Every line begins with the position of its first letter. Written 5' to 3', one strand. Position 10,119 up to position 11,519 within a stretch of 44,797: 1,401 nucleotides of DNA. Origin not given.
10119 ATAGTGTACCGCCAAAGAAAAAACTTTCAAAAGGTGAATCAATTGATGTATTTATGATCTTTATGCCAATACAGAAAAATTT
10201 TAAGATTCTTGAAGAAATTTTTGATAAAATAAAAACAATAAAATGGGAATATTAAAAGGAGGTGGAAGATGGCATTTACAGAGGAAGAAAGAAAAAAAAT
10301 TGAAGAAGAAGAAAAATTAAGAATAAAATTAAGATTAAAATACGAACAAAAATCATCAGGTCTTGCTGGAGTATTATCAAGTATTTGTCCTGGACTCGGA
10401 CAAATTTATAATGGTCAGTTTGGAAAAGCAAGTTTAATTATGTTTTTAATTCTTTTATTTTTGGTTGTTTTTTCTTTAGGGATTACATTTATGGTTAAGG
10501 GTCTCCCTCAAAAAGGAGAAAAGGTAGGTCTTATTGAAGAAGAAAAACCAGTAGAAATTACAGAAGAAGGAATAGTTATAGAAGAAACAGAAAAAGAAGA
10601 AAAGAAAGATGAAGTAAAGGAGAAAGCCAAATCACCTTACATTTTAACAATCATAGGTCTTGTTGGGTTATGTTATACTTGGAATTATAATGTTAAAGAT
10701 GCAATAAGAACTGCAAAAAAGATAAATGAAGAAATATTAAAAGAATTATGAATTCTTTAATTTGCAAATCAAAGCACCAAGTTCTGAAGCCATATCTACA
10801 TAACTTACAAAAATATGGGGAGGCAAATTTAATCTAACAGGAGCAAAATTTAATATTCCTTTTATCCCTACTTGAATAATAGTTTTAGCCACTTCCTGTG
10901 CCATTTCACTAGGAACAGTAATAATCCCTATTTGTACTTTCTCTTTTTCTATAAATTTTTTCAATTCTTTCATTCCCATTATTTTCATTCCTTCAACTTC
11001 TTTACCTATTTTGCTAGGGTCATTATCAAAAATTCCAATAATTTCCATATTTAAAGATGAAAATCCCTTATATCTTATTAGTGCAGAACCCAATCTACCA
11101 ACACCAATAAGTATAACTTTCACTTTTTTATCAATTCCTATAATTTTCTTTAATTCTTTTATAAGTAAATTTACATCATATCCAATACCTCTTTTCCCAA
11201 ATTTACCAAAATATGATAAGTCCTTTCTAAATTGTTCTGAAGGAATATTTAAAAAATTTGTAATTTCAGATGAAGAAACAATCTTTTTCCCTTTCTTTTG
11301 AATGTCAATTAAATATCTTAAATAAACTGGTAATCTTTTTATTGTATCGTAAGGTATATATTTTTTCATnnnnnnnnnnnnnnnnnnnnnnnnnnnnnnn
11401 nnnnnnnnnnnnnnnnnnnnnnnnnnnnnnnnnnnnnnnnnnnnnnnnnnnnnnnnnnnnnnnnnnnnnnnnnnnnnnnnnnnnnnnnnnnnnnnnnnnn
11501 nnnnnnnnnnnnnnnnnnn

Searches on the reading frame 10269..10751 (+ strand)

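Call 67: search_protein_families(library=pfam, proteins=[window:10269-10751:+], max_evalue=0.001)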
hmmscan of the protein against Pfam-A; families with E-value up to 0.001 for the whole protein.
window:10269-10751:+ (160 aa): 1 family
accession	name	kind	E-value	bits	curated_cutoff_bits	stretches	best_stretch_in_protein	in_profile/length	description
PF18935.5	DUF5683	-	2.1e-05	25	26.7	1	29-67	4-42/151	Family of unknown function (DUF5683)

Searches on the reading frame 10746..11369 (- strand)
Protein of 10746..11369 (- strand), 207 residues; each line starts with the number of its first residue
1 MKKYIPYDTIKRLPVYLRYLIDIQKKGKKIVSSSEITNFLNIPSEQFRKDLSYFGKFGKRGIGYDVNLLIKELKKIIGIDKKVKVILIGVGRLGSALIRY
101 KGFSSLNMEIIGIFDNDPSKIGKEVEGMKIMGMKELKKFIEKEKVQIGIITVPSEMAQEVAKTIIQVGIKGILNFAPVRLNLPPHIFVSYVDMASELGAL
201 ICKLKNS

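Call 67: search_protein_families(library=pfam, proteins=[window:10746-11369:-], max_evalue=0.001)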
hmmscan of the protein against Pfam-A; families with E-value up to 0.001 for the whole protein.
window:10746-11369:- (207 aa): 3 families
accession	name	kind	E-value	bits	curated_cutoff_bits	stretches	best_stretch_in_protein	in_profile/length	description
PF02629.25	CoA_binding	-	2.4e-24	86.4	22.3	1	80-178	1-97/97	CoA binding domain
PF06971.19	Put_DNA-bind_N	-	2.2e-16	60.1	27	1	5-52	2-49/49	Putative DNA-binding protein N-terminus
PF01408.29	GFO_IDH_MocA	-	4.5e-06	27.8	24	1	84-170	2-88/120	Oxidoreductase family, NAD-binding Rossmann fold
